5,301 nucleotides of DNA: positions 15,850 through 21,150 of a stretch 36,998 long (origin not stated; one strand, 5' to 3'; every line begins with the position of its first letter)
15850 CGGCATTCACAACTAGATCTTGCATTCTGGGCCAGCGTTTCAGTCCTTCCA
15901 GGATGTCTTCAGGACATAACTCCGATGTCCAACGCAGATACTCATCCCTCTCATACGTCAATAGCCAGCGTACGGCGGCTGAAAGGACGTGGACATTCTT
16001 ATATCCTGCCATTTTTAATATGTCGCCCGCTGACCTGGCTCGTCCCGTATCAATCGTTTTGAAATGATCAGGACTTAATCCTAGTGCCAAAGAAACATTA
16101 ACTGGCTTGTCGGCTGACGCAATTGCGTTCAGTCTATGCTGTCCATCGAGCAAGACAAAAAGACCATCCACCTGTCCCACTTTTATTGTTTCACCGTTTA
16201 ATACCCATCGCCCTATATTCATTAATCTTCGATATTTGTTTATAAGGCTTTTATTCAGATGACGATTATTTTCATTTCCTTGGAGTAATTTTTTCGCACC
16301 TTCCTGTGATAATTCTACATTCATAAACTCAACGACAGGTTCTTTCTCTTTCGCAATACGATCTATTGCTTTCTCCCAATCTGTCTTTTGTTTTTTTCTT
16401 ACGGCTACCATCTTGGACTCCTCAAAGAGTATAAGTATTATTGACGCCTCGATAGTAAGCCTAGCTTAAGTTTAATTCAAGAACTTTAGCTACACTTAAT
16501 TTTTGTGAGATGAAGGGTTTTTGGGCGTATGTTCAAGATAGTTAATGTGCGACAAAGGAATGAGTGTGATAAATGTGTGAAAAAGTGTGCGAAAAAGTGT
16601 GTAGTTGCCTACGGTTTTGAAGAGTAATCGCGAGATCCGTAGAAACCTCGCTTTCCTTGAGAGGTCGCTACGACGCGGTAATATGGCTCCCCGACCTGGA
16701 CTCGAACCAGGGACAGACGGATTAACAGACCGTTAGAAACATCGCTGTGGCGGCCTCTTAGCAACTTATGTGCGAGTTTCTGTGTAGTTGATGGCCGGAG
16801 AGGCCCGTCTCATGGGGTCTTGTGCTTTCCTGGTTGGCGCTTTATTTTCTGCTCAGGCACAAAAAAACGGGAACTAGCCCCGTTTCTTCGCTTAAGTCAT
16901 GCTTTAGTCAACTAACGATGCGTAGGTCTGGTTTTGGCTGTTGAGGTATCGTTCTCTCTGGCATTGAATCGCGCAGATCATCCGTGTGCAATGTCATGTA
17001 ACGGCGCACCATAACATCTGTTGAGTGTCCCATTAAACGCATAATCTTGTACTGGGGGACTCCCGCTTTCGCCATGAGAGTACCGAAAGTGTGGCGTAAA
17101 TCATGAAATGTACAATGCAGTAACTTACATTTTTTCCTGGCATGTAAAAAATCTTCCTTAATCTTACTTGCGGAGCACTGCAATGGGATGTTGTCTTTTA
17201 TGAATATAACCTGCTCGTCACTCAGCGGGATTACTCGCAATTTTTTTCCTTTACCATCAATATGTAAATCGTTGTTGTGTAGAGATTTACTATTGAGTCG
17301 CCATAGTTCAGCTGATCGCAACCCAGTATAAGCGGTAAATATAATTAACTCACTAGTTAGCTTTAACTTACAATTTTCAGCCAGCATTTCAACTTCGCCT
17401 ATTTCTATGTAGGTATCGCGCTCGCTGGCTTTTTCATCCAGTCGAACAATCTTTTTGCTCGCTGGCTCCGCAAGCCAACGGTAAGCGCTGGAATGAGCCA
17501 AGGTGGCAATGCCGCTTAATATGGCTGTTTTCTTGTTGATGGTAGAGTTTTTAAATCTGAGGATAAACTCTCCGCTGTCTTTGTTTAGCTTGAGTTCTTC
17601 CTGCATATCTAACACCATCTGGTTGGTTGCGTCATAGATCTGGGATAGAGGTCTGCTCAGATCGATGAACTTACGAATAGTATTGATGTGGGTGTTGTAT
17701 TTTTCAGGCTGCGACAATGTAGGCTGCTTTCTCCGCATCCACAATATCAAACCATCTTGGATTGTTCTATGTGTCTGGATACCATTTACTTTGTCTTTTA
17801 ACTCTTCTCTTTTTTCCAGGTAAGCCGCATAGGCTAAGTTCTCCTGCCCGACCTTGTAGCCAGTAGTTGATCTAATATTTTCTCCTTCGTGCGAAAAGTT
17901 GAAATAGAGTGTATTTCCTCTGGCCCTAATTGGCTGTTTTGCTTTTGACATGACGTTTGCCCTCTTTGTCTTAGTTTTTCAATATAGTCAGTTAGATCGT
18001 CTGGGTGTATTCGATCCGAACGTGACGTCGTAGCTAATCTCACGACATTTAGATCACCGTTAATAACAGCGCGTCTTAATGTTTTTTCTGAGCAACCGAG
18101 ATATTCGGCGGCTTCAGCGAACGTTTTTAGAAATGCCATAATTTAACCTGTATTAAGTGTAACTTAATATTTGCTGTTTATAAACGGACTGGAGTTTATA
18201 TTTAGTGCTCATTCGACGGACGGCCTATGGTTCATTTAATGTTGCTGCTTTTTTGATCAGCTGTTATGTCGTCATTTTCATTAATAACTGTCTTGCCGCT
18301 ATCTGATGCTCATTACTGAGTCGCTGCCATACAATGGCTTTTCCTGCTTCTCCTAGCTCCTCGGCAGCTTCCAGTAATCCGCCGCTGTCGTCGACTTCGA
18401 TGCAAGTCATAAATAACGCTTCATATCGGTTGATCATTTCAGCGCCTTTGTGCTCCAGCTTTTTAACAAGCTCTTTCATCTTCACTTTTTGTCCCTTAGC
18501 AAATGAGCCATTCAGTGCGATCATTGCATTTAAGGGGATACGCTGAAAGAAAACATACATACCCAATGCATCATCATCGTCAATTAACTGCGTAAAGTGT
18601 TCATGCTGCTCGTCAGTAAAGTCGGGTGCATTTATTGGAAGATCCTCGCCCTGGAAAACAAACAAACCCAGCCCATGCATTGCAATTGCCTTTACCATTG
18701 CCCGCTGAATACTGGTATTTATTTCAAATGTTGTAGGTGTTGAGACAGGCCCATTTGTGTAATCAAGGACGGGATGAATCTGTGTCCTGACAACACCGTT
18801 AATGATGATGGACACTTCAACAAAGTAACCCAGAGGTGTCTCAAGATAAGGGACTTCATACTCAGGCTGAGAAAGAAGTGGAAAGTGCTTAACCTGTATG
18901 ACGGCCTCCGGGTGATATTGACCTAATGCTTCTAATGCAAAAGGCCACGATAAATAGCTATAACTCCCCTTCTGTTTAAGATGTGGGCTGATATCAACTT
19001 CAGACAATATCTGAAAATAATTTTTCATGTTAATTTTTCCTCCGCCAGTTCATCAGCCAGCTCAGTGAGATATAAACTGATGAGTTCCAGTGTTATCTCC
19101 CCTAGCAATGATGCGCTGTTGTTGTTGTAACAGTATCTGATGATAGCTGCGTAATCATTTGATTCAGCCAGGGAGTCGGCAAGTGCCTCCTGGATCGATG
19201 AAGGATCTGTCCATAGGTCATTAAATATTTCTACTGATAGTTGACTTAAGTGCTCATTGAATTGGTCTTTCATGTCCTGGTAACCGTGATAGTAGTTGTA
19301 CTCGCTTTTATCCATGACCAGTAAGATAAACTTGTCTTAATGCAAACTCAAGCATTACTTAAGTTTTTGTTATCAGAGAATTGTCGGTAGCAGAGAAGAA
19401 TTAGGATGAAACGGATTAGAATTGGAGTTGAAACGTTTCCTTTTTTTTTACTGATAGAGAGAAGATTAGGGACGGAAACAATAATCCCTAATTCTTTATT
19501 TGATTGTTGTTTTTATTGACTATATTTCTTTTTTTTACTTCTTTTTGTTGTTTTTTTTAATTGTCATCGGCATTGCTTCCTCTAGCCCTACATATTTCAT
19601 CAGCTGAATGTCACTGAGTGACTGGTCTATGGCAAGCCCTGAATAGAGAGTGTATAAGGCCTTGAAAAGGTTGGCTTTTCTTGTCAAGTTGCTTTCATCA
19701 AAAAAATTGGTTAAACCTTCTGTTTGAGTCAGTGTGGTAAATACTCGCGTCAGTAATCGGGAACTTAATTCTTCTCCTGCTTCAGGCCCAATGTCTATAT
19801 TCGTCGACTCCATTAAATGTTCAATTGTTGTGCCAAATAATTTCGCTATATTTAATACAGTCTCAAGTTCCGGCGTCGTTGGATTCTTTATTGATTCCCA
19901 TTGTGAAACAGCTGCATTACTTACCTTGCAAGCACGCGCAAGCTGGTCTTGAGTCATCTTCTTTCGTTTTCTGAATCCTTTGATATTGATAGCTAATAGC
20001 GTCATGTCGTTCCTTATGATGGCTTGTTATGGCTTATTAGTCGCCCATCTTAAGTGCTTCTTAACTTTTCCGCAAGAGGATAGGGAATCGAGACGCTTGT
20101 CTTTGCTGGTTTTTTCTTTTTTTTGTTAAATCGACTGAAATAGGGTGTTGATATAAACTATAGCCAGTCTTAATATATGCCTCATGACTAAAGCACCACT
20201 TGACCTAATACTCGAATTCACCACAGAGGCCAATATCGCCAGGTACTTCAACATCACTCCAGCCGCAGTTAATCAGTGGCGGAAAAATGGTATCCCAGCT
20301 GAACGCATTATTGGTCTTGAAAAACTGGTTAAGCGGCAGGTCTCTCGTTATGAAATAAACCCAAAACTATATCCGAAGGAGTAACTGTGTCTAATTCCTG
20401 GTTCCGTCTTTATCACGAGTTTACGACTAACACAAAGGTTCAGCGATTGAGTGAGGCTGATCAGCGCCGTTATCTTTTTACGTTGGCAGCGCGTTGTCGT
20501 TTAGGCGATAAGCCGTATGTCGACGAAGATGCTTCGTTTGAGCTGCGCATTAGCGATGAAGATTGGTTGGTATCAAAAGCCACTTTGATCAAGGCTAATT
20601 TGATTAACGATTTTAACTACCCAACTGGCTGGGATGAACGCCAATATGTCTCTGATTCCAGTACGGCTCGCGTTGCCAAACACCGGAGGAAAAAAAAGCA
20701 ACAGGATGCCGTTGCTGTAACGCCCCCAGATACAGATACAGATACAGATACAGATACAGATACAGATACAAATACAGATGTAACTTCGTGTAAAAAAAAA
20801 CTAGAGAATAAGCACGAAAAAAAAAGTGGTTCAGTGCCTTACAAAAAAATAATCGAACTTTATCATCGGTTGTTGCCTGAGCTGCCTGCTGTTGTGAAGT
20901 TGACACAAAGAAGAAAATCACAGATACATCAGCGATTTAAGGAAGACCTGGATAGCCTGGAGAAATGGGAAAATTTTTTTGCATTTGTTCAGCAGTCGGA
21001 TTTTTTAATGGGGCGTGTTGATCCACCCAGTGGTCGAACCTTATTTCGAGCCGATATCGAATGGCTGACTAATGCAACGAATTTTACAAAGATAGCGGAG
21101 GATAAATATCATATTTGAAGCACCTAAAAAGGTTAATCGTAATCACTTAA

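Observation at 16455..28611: Recurrent 15-bp palindrome TTAAG-N5-CTTAA marks six promoter regions: a candidate phage-wide operator regulon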

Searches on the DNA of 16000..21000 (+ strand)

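Call 8: search_dna_similar(query=window:16000-21000:+, collection=phages, mode=near, max_rows=20)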
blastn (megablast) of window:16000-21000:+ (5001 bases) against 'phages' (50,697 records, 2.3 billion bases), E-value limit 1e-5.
No match.

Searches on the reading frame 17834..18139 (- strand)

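Call 11: search_protein_families(library=pfam, proteins=[window:17834-18139:-], max_evalue=0.01)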
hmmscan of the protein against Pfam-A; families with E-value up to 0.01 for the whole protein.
window:17834-18139:- (101 aa): 1 family
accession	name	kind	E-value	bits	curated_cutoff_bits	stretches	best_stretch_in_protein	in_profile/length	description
PF12728.13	HTH_17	-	1.5e-07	32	27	1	6-56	3-50/51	Helix-turn-helix domain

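Call 12: search_protein_families(library=phrogs, proteins=[window:17834-18139:-], max_evalue=0.001)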
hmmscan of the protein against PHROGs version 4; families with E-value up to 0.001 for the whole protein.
window:17834-18139:- (101 aa): 3 families
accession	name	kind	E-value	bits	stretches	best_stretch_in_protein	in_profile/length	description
phrog_66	-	integration and excision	5.9e-05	23.9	1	4-70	93-157/412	excisionase and transcriptional regulator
phrog_1300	-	integration and excision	0.00012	23.1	1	11-68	24-85/86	excisionase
phrog_2907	-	integration and excision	0.00035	22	1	6-81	8-92/117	excisionase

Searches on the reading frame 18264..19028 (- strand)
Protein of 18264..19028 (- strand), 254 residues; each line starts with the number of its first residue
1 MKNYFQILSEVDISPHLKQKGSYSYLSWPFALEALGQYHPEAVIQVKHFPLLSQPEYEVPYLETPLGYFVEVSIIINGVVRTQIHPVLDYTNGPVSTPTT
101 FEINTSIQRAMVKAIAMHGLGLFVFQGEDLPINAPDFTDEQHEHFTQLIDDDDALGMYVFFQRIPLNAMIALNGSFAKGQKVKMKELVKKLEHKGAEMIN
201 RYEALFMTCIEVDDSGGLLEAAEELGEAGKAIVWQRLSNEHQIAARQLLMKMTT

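Call 11: search_protein_families(library=pfam, proteins=[window:18264-19028:-], max_evalue=0.01)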
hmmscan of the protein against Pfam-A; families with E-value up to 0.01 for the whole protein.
window:18264-19028:- (254 aa): 1 family
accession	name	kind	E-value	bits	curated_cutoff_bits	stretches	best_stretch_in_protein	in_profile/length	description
PF06378.16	SSAP_Sak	-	1.8e-37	128.7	22.3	1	4-144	2-142/152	Sak Single Strand Annealing Protein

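Call 12: search_protein_families(library=phrogs, proteins=[window:18264-19028:-], max_evalue=0.001)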
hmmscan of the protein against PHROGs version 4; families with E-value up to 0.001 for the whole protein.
window:18264-19028:- (254 aa): 2 families
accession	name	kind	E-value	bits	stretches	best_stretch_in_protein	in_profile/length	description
phrog_659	-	DNA, RNA and nucleotide metabolism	4e-46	158.2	1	2-155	4-160/205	Sak-like ssDNA annealing protein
phrog_8492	-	DNA, RNA and nucleotide metabolism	5.1e-45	155.1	1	2-134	20-159/269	Sak-like ssDNA annealing protein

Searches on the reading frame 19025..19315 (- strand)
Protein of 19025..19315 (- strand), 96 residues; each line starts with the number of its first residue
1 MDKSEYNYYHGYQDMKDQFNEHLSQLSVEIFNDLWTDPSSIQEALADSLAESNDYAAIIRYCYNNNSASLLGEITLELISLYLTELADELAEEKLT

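Call 11: search_protein_families(library=pfam, proteins=[window:19025-19315:-], max_evalue=0.01)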
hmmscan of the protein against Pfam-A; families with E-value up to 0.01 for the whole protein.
window:19025-19315:- (96 aa): 0 families

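Call 12: search_protein_families(library=phrogs, proteins=[window:19025-19315:-], max_evalue=0.001)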
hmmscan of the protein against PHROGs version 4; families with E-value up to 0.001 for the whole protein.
window:19025-19315:- (96 aa): 0 families

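Call 64: search_protein_families(library=ncbifam, proteins=[window:19025-19315:-], max_evalue=0.01)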
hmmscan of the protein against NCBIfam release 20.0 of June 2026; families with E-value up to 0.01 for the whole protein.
window:19025-19315:- (96 aa): 0 families

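Call 77: find_related_loci(query=A4, collection=metagenome_contigs, flank=6000)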
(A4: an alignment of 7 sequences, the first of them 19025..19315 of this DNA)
Query A4 (96 aa) in metagenome_contigs; peptide patterns used: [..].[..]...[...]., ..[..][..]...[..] (x = any residue, [..] = any of these).
289 stretches matched a pattern; 1 encode a relative of the query (tblastn E <= 1e-3); 1 distinct loci.
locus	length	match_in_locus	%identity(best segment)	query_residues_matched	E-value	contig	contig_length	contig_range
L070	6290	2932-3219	60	1-96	1e-37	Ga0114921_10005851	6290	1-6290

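Call 78: find_homologous_proteins(query=A4, max_evalue=0.001)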
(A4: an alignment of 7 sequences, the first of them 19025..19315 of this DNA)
Query A4 (7 sequences) (96 aa, profile of the alignment): 18 proteins with E <= 0.001 among 2404 candidates.
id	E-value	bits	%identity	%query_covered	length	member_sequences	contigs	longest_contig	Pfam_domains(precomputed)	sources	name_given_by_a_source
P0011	4.1e-52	192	84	100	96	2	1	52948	-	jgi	-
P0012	1.2e-51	191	87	99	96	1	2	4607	-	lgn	-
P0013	7.8e-51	188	94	100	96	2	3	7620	-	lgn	-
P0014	3.4e-50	186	83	100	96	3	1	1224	-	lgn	-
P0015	9.6e-50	185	85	100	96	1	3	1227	-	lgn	-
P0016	3.7e-49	183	81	100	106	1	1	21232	-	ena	-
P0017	7.5e-49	182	74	98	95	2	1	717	-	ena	-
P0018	1.8e-45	171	60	100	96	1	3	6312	-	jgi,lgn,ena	-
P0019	2.0e-43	164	61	100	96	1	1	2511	-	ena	-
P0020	2.6e-43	164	61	88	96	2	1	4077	-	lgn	-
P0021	1.5e-40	155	57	100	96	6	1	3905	-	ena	-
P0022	2.1e-40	155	59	99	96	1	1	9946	-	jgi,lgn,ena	jgi:hypothetical protein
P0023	1.5e-39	152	55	99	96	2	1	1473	-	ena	-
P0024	4.8e-39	150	65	100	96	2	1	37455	-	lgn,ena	-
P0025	5.4e-37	144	58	99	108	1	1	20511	-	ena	-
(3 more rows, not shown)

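Call 79: find_encoding_contigs(protein=P0024, flank=10000, max_places=2)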
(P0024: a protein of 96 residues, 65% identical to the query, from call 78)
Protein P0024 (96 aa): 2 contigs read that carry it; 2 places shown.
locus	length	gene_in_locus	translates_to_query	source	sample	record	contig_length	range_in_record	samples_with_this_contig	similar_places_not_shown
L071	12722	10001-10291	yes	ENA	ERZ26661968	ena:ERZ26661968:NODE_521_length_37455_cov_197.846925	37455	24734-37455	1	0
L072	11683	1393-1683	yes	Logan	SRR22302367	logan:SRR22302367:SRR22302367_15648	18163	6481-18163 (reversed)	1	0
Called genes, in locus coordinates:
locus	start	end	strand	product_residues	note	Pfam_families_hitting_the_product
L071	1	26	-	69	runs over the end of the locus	PF05930:Phage_AlpA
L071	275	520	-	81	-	-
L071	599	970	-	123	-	-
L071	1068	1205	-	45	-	-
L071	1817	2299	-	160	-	-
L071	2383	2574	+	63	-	-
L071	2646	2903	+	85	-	-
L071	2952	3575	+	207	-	PF07275:ArdA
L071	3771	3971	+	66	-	-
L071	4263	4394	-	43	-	-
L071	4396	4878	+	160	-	-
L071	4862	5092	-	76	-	-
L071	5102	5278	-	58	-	-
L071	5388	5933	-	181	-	PF27659:CHP02642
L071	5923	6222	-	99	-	PF06147:DUF968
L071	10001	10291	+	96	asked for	-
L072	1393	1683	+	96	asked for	-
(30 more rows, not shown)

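Call 80: find_encoding_contigs(protein=P0025, flank=10000, max_places=2)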
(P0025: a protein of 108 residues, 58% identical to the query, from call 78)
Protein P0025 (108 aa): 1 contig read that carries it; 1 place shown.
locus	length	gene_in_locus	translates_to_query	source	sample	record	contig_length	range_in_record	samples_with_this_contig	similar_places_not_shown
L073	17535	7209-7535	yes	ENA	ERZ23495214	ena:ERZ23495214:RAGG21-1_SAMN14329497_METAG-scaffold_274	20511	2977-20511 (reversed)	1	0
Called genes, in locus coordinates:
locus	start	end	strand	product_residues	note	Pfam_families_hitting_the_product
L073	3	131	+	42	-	?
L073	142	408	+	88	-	-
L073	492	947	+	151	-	-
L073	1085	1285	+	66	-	-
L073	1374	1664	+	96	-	-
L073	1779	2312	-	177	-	PF27659:CHP02642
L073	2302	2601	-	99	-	PF06147:DUF968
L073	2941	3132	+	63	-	PF12728:HTH_17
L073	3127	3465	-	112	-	-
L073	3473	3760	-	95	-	-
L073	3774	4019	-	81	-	-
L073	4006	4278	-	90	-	-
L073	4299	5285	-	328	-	PF00145:DNA_methylase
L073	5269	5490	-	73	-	-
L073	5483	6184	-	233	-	-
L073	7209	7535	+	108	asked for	-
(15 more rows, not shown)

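Call 81: find_encoding_contigs(protein=P0022, flank=10000, max_places=2)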
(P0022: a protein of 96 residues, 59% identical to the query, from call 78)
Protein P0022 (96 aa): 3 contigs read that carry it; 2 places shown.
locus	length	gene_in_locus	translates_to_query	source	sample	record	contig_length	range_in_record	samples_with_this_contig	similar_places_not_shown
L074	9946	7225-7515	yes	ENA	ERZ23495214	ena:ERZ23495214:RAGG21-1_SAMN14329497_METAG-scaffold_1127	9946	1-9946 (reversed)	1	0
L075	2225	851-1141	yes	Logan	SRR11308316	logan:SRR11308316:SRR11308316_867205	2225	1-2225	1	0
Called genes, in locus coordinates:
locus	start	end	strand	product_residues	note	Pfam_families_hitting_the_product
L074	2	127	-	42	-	?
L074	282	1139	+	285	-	PF08401:ArdcN, PF18818:MPTase-PolyVal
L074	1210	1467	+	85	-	-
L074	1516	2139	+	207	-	PF07275:ArdA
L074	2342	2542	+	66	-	-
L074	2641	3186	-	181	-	PF27659:CHP02642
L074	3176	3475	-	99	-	PF06147:DUF968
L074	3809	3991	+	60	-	PF12728:HTH_17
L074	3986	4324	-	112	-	-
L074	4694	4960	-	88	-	-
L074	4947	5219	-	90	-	-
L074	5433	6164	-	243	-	-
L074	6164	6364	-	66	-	PF14549:P22_Cro (weak), PF15943:YdaS_toxin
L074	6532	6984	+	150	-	PF01381:HTH_3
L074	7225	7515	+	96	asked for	-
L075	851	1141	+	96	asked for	-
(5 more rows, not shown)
